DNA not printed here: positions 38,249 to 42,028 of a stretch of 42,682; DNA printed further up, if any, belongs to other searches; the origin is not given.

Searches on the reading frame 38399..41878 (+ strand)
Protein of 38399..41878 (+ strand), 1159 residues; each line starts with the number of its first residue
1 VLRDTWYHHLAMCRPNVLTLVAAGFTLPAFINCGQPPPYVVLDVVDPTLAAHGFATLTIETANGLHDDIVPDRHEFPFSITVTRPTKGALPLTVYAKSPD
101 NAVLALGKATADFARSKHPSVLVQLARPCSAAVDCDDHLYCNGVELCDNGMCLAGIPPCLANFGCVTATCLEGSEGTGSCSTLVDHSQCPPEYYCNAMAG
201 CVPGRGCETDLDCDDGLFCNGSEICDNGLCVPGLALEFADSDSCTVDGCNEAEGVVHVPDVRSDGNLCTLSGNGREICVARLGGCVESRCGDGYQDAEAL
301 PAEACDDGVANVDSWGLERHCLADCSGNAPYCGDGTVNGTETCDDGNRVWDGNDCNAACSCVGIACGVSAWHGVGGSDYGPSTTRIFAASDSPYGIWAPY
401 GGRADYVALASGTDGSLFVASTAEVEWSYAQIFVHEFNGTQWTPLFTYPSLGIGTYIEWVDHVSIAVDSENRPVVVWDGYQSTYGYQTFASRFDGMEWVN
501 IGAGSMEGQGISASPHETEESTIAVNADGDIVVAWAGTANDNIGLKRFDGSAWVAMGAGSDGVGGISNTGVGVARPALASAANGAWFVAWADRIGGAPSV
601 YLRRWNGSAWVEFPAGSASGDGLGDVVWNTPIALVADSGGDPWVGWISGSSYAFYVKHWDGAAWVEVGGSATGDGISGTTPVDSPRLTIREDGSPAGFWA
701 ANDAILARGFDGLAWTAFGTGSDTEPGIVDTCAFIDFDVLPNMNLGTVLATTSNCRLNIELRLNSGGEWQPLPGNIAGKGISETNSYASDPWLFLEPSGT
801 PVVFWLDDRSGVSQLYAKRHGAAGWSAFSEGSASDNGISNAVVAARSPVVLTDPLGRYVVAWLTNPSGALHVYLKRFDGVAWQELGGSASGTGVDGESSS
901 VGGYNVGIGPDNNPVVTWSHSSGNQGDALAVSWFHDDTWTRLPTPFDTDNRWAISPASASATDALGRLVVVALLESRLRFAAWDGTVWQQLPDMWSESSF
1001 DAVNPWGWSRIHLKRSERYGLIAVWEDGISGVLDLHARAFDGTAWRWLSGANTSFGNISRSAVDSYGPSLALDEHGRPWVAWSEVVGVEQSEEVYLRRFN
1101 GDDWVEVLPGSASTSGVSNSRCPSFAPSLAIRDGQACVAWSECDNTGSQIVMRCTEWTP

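Call 53: search_protein_families(library=pfam, proteins=[window:38399-41878:+], max_evalue=0.01)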
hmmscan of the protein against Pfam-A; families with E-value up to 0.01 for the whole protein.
window:38399-41878:+ (1159 aa): 1 family
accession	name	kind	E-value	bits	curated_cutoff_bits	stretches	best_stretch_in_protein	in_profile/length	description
PF00526.23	Dicty_CTDC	-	0.001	19.3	27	1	240-259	4-23/24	Dictyostelium (slime mold) repeat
